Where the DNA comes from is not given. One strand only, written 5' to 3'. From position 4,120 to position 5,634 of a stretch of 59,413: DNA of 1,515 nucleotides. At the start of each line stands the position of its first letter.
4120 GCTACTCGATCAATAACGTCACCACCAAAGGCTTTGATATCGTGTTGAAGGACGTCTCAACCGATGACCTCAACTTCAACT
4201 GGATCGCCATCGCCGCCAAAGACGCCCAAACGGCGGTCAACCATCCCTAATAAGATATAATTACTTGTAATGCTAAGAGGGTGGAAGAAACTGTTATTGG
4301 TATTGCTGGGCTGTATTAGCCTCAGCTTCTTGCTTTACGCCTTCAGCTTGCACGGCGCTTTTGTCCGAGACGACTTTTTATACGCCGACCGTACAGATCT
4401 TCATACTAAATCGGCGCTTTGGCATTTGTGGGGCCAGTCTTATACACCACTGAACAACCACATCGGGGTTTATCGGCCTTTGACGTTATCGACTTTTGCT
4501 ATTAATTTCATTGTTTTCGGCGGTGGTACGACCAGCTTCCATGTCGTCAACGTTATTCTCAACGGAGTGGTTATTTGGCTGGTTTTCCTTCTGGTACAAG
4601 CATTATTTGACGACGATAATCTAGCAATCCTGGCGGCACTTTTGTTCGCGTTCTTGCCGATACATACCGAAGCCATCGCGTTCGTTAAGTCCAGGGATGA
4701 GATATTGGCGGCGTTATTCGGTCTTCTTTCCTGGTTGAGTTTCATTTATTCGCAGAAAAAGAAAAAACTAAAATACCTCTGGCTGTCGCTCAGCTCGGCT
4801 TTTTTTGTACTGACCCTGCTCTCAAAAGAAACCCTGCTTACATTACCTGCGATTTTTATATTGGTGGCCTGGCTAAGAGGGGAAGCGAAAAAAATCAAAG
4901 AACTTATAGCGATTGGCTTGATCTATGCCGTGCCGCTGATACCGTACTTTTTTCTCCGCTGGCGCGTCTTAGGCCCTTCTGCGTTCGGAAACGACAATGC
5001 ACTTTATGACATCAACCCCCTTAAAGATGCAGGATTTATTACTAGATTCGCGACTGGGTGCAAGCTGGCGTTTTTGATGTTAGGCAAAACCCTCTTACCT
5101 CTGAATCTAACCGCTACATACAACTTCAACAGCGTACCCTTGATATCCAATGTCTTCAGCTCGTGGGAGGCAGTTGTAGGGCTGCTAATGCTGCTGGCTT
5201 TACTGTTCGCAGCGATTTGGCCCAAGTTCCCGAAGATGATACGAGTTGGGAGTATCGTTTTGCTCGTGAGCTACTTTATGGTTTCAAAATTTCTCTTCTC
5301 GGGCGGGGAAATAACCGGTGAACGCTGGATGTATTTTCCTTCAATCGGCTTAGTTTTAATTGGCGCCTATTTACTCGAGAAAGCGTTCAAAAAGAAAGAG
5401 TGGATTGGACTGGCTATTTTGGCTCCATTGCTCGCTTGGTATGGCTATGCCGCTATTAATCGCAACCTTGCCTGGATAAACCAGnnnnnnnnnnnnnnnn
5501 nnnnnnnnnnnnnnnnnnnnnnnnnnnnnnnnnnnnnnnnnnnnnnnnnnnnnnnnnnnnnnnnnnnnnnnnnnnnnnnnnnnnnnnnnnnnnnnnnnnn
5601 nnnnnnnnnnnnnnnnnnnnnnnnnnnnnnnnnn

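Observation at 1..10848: Candidate self-contained surface-protein glycosylation locus: giant Thr/Ser-rich protein, two TMTC/PMT-like GT-C transferases and a Dpm1-like lipid-sugar synthase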

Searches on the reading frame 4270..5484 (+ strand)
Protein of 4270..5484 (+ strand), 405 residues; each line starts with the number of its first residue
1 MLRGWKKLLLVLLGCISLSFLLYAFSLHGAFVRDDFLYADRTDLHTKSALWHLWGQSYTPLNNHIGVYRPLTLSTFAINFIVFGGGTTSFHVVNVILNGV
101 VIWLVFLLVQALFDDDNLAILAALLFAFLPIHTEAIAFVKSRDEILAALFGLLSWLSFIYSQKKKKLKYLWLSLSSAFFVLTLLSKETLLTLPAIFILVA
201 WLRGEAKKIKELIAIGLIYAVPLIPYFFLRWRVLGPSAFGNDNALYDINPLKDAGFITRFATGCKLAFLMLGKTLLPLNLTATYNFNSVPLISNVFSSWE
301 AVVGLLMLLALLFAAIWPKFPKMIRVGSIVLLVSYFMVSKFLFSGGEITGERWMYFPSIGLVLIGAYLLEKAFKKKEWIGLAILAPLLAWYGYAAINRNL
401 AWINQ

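Call 37: search_solved_structures(query=A4, max_evalue=10, show_alignments=2)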
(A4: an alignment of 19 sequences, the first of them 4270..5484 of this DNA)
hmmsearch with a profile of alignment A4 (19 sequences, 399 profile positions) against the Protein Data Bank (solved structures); distinct sequences matched with E-value up to 10: 0.

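Call 48: predict_structure(alignment_id=A5)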
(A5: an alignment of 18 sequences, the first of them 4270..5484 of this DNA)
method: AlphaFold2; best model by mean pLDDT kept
length: 405 residues; sequences in the alignment: 18
mean_pLDDT: 86.5   pTM: 0.90
mean pLDDT of the five models: 86.5, 85.7, 85.2, 85.1, 84.6
residues with pLDDT >= 90: 230; 70-90: 126; 50-70: 38; < 50: 11
segments of 3 or more residues with pLDDT < 50: 1-3, 245-247, 348-350
pLDDT, mean of each block of 10 residues (from residue 1): 77 97 88 82 91 83 73 94 92 96 98 95 95 84 94 97 86 96 90 93 84 92 91 80 54 81 88 75 58 91 94 96 96 82 54 81 96 94 94 86 64
secondary structure, 60 per line:
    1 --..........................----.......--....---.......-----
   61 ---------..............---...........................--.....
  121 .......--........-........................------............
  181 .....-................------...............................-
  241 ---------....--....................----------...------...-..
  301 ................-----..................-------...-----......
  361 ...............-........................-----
elements in order: H3-28 H33-39 H42-45 H49-55 H70-83 H87-113 H116-127 H130-137 H139-162 H169-185 H187-202 H209-239 H250-253 H256-275 H299-316 H322-339 H355-375 H377-400

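Call 52: fold_search(model_id=the predicted structure, library=pdb)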
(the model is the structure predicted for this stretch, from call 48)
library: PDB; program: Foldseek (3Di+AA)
matches with E <= 10: 198; with E <= 0.001: 1
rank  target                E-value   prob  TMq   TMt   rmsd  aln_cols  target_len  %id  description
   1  3waj                  1.7e-04  1.00  0.56  0.32  12.9       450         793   18  Crystal structure of the Archaeoglobus fulgidus oligosaccharyltransferase (O29867_ARCFU) complex with Zn and sulfate (released 2013-10-30)
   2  6s7t_A                8.7e-03  1.00  0.53  0.32  15.9       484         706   13  Cryo-EM structure of human oligosaccharyltransferase complex OST-B (released 2019-12-18)
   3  7zli_A                1.1e-02  1.00  0.44  0.30  13.4       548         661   13  Cryo-EM structure of C-mannosyltransferase CeDPY19, in complex with Dol25-P-Man and bound to CMT2-Fab and anti-Fab nan (released 2023-01-11)
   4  8pn9_A                1.2e-02  1.00  0.55  0.37  12.7       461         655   14  Structure of human oligosaccharyltransferase OST-A complex bound to NGI-1 (released 2024-05-08)
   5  9ub7_B                1.3e-02  1.00  0.41  0.41  12.4       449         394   12  Structure of glycosylphosphatidylinositol transamidase,state 1 (released 2026-04-08)
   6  6s7o_A                1.4e-02  1.00  0.55  0.37  12.5       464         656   14  Cryo-EM structure of human oligosaccharyltransferase complex OST-A (released 2019-12-18)
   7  7zlh_A                1.4e-02  1.00  0.46  0.32  10.1       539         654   14  Cryo-EM structure of C-mannosyltransferase CeDPY19, in apo state, bound to CMT2-Fab and anti-Fab nanobody (released 2023-01-11)
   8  9i5k_A                2.0e-02  1.00  0.56  0.48  11.6       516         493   13  Structure of the Chaetomium thermophilum Pmt4 homodimer (C2 symmetry) (released 2025-12-24)
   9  8if8_C                2.4e-02  0.99  0.40  0.29  15.6       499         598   11  Arabinosyltransferase AftA (released 2023-05-31)
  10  7zlg_A                2.7e-02  1.00  0.41  0.28  14.0       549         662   12  Cryo-EM structure of C-mannosyltransferase CeDPY19, in complex with acceptor peptide and bound to CMT2-Fab and anti-Fa (released 2023-01-11)
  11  8if8_B                4.1e-02  0.98  0.39  0.28  15.9       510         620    9  Arabinosyltransferase AftA (released 2023-05-31)
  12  6gxc_A                6.2e-02  0.99  0.43  0.27  11.7       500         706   11  Bacterial oligosaccharyltransferase PglB in complex with an inhibitory peptide and a reactive lipid-linked oligosaccha (released 2018-11-14)
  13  6ezn_F                7.2e-02  1.00  0.58  0.39  14.1       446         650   14  Cryo-EM structure of the yeast oligosaccharyltransferase (OST) complex (released 2018-01-17)
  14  9e61_B                8.5e-02  1.00  0.41  0.24   5.2       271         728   13  Cryo-EM structure of Saccharomyces cerevisiae Pmt4 apo form (released 2025-10-15)
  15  6p25_B                9.6e-02  1.00  0.39  0.25   5.8       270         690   12  Structure of S. cerevisiae protein O-mannosyltransferase Pmt1-Pmt2 complex bound to the sugar donor and a peptide acce (released 2019-07-10)
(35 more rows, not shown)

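Call 72: search_protein_families(library=pfam, alignment_id=A5, max_evalue=1)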
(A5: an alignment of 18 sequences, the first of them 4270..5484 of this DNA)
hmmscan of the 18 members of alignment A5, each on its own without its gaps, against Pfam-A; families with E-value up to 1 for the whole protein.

A. member 1, window:4270-5484:+ (405 aa): 0 families

B. families by the number of members that match (of 18 scanned): 6 families
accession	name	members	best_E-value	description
PF13231.12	PMT_2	6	2.7e-08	Dolichyl-phosphate-mannose-protein mannosyltransferase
PF08409.16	TMTC_DUF1736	5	7.9e-10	Protein O-mannosyl-transferase TMTC, DUF1736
PF11992.13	TgpA_N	1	0.00017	TgpA N-terminal domain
PF02366.24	PMT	1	0.00056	Dolichyl-phosphate-mannose-protein mannosyltransferase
PF24661.1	DUF7649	1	0.021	Domain of unknown function (DUF7649)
PF08476.15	VD10_N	1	0.13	Viral D10 N-terminal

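Call 73: search_protein_representatives(alignment_id=A5)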
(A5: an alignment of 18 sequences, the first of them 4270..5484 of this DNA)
Query: 18 sequences, 405 profile positions. Proteins with E-value up to 0.001 (for the whole library): 112621; up to 1e-10: 82780; up to 1e-30: 20386. The best 150 are listed.
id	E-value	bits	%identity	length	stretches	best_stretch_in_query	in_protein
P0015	8.7e-168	574.9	-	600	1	3-405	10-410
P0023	5.5e-161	552.5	-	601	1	3-404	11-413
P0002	6.1e-160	549.0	-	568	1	2-404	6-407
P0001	7.1e-160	548.8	-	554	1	11-405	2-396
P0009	5.2e-158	542.7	-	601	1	1-404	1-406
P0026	2.2e-152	524.2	-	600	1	3-404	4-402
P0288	7.8e-152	522.3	-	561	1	5-405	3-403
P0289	1.6e-148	511.4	-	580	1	6-404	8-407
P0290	1.6e-148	511.4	-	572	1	3-404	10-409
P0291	2.8e-148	510.6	-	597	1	4-404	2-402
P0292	1.5e-147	508.2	-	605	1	9-405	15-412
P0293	4.6e-144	496.7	-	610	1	4-404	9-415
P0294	7.6e-144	496.0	-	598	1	4-404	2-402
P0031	1.6e-143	494.9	-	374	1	3-362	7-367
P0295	4.0e-143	493.6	-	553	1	4-403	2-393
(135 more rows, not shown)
